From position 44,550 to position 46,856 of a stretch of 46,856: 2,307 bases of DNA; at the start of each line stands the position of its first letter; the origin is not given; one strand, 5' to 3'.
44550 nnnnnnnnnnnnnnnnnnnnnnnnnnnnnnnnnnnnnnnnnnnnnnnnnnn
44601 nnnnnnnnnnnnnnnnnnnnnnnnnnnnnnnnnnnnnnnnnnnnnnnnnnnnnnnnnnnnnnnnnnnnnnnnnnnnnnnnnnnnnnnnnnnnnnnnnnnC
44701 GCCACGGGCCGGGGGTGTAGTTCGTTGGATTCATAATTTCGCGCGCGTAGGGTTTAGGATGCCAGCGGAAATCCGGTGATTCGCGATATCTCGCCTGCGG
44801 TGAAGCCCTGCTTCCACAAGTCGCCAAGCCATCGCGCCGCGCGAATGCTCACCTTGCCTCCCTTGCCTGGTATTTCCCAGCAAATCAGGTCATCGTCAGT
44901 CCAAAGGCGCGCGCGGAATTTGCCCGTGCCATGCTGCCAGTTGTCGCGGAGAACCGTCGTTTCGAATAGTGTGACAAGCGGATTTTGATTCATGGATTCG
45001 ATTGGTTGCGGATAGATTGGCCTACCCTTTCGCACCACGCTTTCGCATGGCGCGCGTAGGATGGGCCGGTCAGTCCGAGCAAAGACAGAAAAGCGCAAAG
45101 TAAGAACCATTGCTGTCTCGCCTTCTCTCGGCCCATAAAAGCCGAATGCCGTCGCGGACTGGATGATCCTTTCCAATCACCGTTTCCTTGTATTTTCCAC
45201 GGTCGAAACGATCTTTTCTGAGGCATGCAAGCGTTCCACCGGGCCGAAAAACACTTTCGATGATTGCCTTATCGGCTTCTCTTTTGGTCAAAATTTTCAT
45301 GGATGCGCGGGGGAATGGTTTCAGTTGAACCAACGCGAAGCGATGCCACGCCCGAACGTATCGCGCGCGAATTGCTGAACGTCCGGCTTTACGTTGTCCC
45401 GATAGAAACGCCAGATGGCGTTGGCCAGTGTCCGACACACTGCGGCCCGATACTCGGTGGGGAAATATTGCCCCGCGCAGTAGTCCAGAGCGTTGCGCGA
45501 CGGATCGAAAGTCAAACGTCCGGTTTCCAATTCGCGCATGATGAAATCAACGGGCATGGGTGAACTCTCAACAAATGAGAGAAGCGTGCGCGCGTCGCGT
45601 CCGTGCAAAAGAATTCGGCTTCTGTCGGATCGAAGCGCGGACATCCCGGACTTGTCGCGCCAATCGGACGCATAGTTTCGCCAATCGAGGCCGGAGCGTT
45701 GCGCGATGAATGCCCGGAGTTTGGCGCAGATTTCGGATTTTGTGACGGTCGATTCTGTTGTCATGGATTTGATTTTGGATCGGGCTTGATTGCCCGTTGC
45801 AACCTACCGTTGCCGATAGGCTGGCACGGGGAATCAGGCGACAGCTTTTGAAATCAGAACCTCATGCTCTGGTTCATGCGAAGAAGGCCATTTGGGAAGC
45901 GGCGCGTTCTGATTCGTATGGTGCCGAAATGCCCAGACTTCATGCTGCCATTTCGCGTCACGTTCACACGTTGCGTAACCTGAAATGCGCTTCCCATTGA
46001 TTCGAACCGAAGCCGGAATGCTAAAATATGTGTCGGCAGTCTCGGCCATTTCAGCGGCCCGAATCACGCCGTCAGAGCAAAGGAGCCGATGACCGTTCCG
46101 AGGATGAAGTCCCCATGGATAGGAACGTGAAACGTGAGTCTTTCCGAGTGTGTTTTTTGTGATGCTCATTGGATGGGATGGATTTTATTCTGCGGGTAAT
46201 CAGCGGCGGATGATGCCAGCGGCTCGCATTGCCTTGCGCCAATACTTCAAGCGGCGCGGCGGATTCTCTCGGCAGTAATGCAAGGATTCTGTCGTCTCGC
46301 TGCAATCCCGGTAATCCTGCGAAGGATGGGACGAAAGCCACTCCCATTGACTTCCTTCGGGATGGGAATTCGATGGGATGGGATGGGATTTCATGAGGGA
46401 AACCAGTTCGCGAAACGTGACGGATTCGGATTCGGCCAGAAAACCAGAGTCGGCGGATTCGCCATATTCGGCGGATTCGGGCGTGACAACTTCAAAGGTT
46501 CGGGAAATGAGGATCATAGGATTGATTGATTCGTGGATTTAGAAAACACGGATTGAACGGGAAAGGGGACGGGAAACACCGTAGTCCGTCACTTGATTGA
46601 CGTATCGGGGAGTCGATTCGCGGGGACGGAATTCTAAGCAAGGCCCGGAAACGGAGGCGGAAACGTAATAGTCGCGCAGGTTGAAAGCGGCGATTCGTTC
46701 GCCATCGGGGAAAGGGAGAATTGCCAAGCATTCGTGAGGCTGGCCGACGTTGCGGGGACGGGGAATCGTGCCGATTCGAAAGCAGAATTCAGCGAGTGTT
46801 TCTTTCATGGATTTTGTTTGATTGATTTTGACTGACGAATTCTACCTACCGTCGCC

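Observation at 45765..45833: Covarying GNRA-capped RNA hairpins in a repeated early intergenic module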

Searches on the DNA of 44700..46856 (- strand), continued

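Call 28: search_with_rna_model(model_id=R1, sources=[L165, L166, L167, L168, L169, L170, L171, L172, L173, L174, L175, L176, L177, L178, L179, L180, L181, L182, L183, L184, L185, L186, L187, L188, L189, L190, L191, L192, L193, L194, L195, L196, L197, L198, L199], max_evalue=0.01, show_alignments=3)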
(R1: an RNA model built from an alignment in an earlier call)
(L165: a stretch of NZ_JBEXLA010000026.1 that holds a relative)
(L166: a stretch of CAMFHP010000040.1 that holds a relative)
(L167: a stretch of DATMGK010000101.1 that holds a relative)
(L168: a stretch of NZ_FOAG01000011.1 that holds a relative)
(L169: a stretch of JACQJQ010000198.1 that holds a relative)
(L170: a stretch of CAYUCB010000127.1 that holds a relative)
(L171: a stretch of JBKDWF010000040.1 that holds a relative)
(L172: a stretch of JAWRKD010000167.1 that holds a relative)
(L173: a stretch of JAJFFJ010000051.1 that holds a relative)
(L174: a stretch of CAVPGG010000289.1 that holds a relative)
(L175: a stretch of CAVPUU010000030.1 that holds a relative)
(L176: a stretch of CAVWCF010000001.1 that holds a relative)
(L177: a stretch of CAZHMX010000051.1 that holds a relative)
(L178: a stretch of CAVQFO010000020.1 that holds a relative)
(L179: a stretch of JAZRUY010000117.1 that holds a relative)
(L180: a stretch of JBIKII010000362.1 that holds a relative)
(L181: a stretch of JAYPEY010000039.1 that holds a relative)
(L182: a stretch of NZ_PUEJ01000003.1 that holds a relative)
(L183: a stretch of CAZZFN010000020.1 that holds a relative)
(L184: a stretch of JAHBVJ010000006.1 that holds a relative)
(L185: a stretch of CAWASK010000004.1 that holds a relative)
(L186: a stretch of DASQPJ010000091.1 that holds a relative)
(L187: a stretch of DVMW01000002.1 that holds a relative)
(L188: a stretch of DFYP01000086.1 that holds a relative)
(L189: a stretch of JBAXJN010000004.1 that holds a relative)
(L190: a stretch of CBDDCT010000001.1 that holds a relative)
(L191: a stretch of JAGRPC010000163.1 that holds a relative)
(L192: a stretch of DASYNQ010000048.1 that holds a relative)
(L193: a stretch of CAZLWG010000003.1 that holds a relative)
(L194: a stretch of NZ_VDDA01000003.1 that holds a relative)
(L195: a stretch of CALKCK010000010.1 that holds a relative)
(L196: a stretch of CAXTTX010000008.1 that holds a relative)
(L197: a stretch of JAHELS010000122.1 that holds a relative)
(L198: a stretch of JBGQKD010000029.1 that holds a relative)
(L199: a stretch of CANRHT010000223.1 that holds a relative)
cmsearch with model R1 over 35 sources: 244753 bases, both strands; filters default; matches with E-value up to 0.01: 32.
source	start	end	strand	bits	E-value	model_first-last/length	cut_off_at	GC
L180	1248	1302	+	69.2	3.4e-17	1-55/55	no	0.64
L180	629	683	+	61.6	5.8e-15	1-55/55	no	0.6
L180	217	272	+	52.1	3.7e-12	1-55/55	no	0.52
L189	6566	6620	+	48.5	4.1e-11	1-55/55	no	0.64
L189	5464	5520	+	39.7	1.6e-08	1-55/55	no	0.6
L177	5119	5169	-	35.9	2.2e-07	1-55/55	no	0.69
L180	1243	1297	-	35.5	2.8e-07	1-55/55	no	0.62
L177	5124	5174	+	35.4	3e-07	1-55/55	no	0.69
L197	239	289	-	30.6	7.9e-06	1-55/55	no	0.61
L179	3167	3227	+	29.4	1.7e-05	1-55/55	no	0.64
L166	5351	5400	+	27.1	8.6e-05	1-55/55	no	0.62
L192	7107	7165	+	27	9.2e-05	1-55/55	no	0.71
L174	949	998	-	26.8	0.00011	1-55/55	no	0.7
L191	2057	2106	-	26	0.00018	1-55/55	no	0.56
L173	7298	7358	-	25.9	0.00019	1-55/55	no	0.67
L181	5606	5665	+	25.9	0.00019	1-55/55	no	0.52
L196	1930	1980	-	25.2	0.00031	1-55/55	no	0.57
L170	2242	2303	-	25.1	0.00033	1-55/55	no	0.52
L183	2104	2156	-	23.7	0.00084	1-55/55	no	0.6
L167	717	775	+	23.5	0.00098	1-55/55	no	0.66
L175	5713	5768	-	23.2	0.0012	1-55/55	no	0.59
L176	276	333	+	23.2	0.0012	1-55/55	no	0.71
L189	5459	5515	-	22.9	0.0015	1-55/55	no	0.54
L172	7624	7674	+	22.6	0.0018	1-55/55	no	0.76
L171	5000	5056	+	22.1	0.0025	1-55/55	no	0.49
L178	3041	3096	-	21.8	0.003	1-55/55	no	0.61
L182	3051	3109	+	21.8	0.0031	1-55/55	no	0.61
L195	5095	5144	-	21.7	0.0032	1-55/55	no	0.52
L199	2715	2767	-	21.2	0.0045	1-55/55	no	0.58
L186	1063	1115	+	21.2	0.0045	1-55/55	no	0.68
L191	2062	2111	+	20.3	0.0083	1-55/55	no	0.58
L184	7452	7511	-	20.3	0.0087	1-55/55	no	0.53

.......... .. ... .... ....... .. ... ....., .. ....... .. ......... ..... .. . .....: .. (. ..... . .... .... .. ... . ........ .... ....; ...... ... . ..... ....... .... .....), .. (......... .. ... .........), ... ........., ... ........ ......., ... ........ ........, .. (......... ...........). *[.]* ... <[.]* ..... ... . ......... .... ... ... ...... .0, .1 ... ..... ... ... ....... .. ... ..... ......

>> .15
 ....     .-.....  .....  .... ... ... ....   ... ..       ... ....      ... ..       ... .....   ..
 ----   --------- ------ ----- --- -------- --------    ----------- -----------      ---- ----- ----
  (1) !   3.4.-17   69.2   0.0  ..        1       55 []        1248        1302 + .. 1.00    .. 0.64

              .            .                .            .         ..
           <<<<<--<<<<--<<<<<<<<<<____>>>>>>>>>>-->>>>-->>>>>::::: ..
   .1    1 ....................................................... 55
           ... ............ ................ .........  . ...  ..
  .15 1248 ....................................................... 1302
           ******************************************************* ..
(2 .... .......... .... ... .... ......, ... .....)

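Call 44: search_rna_families(source=window, start=44900, end=45900, threshold=evalue, max_evalue=10, show_alignments=3)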
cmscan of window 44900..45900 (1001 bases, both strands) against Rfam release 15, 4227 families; matches with E-value up to 10: 1.
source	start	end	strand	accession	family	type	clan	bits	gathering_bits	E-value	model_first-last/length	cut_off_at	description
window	45500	45634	+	RF02170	PVT1_7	Gene; lncRNA;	-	13.4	80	6.4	1-137/137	no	Pvt1 oncogene conserved region 7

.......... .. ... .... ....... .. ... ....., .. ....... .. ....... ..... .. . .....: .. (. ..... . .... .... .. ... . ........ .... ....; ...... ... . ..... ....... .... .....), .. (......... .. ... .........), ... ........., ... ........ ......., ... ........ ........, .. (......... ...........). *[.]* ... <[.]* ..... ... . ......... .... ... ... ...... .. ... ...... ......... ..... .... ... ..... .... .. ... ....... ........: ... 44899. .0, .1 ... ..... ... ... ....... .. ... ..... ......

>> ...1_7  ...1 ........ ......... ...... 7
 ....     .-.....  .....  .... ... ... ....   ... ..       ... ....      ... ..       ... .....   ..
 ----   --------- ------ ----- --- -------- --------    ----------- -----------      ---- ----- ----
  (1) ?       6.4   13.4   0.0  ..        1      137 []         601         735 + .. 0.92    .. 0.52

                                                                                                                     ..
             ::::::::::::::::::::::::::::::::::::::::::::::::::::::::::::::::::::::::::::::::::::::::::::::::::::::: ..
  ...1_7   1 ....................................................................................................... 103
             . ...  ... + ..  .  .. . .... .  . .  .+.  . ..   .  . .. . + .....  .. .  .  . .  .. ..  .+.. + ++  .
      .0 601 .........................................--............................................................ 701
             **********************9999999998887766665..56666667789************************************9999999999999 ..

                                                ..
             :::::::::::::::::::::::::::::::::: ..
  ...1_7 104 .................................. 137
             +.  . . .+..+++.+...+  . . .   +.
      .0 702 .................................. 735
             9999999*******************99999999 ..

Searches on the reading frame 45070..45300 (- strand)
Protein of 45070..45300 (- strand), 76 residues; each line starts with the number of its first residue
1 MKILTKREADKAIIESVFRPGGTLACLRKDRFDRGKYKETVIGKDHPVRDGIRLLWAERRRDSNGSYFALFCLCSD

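Call 15: search_protein_families(library=pfam, proteins=[window:45070-45300:-], max_evalue=0.01)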
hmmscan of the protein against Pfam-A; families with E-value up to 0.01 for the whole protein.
window:45070-45300:- (76 aa): 1 family
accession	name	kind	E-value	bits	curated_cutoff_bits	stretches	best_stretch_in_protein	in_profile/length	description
PF06174.16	DUF987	-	0.00036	20.9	25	1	1-67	1-64/65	Protein of unknown function (DUF987)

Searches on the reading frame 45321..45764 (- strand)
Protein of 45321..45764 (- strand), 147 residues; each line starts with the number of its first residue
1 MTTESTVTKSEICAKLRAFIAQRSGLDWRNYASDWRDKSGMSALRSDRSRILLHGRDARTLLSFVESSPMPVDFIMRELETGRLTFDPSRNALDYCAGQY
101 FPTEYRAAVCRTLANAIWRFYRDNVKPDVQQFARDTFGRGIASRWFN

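Call 12: find_related_loci(query=window:45321-45764:-, collection=viral_contigs, flank=4000)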
Query window:45321-45764:- (147 aa) in viral_contigs; peptide patterns used: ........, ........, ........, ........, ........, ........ (x = any residue, [..] = any of these).
157 stretches matched a pattern; 155 encode a relative of the query (tblastn E <= 1e-3); the best 80 are kept; 80 distinct loci.
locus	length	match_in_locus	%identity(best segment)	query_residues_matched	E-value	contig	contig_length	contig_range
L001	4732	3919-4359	82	1-147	3e-83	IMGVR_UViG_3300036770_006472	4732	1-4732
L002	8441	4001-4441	82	1-147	5e-82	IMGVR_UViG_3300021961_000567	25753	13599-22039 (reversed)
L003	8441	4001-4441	82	1-147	5e-82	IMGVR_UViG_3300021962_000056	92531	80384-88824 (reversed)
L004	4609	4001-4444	71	1-146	2e-67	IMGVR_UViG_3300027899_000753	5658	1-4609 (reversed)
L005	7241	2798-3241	70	1-146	1e-66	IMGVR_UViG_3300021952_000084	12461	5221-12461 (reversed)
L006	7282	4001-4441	70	1-146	1e-65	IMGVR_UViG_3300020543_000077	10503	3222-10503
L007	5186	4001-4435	64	1-146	2e-60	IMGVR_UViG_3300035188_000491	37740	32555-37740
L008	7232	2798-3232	61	1-146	4e-58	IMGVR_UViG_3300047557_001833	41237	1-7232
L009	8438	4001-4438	61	1-146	6e-58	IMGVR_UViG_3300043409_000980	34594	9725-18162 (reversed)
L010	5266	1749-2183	61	1-146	2e-56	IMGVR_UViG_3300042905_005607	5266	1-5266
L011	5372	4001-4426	44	9-147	2e-39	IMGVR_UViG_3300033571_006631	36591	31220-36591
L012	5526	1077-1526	42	1-147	2e-39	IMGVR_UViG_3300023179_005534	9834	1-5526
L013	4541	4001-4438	43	4-147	4e-37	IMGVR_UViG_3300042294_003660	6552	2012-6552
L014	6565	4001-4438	43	4-147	2e-36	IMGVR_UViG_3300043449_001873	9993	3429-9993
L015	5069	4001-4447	41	1-147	7e-36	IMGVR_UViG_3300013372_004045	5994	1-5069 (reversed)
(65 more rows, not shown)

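Call 15: search_protein_families(library=pfam, proteins=[window:45321-45764:-], max_evalue=0.01)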
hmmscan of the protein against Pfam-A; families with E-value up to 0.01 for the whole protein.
window:45321-45764:- (147 aa): 1 family
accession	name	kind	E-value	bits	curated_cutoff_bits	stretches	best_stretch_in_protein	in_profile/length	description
PF05554.16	Novirhabdo_Nv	-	0.0036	17.5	25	0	66-90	11-31/122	Viral hemorrhagic septicemia virus non-virion protein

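Call 57: search_dna_similar(query=window:45321-45764:-, collection=phages, mode=protein, max_rows=12)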
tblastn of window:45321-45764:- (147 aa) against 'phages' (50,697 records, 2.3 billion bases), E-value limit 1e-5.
No match.

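Call 65: find_encoding_contigs(protein=window:45321-45764:-, flank=3000, max_places=10)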
Protein window:45321-45764:- (147 aa): 2 contigs read that carry it; 2 places shown.
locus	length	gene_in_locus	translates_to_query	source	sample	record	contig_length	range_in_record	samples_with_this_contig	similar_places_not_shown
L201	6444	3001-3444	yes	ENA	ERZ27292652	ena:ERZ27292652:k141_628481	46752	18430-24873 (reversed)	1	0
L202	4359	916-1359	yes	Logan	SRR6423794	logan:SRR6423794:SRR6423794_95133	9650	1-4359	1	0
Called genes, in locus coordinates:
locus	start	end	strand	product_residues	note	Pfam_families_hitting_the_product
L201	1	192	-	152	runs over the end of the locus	PF19161:DUF5843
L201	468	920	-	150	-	-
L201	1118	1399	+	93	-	-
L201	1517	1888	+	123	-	-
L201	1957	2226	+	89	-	-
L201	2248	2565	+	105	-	-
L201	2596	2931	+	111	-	-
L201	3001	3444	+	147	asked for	-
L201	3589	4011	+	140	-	-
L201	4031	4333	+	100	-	PF27050:Phage_P22_Y8K6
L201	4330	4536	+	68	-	-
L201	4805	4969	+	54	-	-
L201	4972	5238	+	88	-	-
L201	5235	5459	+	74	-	-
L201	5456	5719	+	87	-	-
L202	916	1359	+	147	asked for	-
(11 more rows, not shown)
